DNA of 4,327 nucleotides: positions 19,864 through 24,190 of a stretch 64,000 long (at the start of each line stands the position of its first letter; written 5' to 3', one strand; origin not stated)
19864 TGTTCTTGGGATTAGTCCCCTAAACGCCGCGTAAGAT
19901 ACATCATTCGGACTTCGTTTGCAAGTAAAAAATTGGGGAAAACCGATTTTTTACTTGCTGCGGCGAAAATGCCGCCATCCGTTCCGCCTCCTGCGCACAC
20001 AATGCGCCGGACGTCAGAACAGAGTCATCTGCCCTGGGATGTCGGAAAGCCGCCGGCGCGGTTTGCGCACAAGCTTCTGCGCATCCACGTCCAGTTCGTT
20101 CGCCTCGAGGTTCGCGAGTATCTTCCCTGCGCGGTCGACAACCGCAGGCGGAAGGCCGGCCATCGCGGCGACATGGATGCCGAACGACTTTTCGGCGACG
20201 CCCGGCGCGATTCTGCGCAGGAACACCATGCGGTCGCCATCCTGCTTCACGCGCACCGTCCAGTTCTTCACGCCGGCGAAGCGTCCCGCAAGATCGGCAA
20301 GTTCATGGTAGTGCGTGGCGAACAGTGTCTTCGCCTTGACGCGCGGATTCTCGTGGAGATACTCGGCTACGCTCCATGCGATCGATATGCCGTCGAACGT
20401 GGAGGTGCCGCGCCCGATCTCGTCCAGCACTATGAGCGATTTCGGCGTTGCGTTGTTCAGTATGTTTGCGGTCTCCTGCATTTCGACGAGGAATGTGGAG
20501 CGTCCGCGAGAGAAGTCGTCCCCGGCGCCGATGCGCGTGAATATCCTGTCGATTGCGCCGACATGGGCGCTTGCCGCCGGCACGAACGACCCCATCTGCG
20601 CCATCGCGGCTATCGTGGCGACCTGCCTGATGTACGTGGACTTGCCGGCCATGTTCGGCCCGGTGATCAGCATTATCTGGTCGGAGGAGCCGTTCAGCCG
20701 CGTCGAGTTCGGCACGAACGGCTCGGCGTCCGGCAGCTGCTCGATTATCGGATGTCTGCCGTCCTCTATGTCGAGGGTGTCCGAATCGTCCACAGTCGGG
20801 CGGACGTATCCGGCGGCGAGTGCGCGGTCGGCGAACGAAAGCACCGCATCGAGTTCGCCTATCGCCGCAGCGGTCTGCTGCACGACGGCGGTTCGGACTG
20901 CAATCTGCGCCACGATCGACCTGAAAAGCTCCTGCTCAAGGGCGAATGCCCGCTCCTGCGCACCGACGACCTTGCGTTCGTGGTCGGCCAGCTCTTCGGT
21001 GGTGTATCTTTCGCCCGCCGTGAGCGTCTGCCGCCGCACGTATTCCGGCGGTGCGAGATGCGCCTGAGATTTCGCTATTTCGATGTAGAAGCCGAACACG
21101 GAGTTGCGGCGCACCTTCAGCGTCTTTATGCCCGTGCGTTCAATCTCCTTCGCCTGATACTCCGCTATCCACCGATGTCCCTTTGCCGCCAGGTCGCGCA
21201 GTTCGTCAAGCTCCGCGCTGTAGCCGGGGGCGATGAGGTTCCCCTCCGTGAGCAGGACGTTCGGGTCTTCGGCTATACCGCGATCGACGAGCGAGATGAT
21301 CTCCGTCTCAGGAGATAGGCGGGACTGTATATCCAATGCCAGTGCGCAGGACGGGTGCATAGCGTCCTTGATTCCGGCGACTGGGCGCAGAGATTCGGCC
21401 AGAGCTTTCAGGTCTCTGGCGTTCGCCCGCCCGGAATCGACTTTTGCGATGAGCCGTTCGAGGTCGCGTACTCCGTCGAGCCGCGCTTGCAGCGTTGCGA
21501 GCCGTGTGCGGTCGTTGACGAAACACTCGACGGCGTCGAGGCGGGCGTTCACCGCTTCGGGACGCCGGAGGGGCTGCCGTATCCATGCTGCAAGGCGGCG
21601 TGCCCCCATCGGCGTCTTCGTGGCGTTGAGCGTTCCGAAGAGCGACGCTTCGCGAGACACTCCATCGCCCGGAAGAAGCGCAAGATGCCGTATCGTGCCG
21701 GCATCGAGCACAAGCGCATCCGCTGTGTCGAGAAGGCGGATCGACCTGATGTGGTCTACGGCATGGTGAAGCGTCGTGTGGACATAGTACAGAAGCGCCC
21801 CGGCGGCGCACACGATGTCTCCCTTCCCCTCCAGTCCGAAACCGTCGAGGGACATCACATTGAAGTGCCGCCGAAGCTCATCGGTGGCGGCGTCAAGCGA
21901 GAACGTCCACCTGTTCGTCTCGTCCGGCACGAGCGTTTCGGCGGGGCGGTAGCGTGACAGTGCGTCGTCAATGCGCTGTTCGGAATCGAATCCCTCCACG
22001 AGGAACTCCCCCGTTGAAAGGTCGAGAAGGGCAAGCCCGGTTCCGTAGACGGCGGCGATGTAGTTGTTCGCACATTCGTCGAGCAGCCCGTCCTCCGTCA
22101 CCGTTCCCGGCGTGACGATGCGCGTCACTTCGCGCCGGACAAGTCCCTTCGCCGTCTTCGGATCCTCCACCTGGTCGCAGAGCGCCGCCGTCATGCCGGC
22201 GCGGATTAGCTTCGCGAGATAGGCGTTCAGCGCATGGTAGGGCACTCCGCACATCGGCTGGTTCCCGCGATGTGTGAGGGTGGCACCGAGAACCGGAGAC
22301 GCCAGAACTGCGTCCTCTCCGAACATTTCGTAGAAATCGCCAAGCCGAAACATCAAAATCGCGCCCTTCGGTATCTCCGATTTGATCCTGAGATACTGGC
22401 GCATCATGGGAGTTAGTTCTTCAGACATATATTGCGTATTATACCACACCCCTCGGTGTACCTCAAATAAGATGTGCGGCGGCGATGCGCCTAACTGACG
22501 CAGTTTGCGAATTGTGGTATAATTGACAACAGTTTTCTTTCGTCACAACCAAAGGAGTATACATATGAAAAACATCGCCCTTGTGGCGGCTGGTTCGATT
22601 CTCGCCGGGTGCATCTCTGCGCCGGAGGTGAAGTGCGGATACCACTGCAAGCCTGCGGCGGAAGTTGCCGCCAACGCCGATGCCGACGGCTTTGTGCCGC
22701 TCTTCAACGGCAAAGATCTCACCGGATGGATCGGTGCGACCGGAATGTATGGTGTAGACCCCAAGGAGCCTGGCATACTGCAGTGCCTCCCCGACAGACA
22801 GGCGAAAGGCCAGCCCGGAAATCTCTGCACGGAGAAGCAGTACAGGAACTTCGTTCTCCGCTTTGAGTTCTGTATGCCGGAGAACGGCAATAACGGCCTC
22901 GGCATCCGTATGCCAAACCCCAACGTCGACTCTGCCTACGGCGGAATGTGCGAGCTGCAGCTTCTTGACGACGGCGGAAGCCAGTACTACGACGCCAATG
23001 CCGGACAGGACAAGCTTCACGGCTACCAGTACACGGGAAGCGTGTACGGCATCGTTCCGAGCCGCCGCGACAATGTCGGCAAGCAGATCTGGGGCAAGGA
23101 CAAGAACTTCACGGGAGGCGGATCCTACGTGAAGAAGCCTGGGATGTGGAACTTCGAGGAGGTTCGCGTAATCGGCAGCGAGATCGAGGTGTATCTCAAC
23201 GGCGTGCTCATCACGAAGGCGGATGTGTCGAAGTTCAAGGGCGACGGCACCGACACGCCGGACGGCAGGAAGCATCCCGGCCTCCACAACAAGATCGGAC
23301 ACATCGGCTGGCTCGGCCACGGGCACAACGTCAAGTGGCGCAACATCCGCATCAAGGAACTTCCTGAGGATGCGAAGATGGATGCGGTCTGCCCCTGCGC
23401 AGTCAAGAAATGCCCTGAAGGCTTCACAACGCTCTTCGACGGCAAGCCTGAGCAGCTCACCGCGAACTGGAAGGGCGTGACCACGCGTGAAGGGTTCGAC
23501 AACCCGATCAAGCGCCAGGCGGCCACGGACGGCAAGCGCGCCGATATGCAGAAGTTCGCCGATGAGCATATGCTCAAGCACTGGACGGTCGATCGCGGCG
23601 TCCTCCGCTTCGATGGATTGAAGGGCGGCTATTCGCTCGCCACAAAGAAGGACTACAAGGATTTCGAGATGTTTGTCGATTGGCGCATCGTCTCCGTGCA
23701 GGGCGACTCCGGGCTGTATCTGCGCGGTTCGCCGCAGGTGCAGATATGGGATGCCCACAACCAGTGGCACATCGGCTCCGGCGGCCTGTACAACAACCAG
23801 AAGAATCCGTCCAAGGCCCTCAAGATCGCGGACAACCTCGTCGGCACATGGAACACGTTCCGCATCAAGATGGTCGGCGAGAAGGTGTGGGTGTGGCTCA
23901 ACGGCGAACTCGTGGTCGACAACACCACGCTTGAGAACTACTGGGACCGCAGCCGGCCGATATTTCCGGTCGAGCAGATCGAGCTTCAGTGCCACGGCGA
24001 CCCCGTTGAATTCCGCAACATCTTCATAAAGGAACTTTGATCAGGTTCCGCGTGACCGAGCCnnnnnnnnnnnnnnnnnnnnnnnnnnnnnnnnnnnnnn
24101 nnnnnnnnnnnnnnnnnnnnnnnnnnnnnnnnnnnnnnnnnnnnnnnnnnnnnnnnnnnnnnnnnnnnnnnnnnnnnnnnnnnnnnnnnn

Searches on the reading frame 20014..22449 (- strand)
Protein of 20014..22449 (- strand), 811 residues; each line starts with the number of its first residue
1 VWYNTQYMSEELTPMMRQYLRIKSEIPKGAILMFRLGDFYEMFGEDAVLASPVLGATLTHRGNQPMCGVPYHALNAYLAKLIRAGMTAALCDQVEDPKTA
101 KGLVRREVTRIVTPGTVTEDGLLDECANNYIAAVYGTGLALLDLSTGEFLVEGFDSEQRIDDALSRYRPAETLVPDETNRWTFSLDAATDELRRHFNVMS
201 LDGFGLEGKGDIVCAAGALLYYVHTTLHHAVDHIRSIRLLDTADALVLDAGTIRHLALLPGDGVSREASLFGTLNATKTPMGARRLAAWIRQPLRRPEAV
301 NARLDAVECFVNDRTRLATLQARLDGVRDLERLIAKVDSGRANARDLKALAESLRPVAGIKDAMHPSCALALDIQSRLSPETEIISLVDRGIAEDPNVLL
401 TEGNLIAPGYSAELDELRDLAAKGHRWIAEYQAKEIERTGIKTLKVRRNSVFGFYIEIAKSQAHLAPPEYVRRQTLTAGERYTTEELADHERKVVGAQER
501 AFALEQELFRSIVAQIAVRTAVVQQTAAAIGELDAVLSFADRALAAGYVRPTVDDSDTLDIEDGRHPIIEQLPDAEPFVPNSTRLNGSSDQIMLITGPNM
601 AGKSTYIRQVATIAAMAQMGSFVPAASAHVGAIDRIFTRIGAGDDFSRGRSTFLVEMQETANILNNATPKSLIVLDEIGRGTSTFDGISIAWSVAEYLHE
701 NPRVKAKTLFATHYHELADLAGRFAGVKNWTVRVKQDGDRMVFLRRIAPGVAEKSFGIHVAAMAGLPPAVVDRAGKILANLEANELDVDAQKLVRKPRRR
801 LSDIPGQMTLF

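Call 93: search_protein_families(library=pfam, proteins=[window:20014-22449:-], max_evalue=0.00001)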
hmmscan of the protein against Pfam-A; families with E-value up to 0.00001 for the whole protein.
window:20014-22449:- (811 aa): 5 families
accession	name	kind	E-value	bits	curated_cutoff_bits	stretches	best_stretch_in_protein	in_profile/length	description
PF00488.27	MutS_V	-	5.1e-81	271.6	30.2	1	593-782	1-188/188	MutS domain V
PF05192.23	MutS_III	-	3.4e-43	148.7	34.1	1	252-540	2-194/194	MutS domain III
PF01624.25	MutS_I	-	3.8e-38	130.6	20.6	1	13-120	1-112/113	MutS domain I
PF05190.23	MutS_IV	-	4.1e-28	97.9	22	1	409-500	1-92/92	MutS family domain IV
PF05188.22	MutS_II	-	1.4e-18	68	25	1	129-235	1-133/133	MutS domain II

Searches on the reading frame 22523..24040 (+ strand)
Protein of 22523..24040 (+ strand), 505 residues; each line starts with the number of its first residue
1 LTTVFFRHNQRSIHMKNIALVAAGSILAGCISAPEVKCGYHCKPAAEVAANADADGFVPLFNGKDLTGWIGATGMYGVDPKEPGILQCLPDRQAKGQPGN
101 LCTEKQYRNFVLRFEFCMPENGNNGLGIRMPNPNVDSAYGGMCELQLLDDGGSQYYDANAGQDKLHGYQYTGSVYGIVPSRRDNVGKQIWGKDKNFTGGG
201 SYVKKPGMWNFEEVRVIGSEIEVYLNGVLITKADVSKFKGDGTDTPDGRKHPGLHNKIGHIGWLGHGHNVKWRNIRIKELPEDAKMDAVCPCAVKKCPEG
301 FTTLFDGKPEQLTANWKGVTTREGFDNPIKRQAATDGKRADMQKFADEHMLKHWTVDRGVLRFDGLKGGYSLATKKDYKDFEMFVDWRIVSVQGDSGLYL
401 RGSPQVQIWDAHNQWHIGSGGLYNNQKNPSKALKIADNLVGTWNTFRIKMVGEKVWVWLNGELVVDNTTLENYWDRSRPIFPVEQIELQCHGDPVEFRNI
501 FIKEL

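Call 93: search_protein_families(library=pfam, proteins=[window:22523-24040:+], max_evalue=0.00001)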
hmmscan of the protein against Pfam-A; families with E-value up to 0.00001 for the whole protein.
window:22523-24040:+ (505 aa): 2 families
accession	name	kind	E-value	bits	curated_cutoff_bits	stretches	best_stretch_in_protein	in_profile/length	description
PF06439.18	3keto-disac_hyd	-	9e-71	238.2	26.8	2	300-503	1-187/187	3-keto-disaccharide hydrolase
PF20407.5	DUF1583_N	-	7.5e-06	26.2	22.9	0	438-473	86-120/150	Domain of unknown function (DUF1583_N)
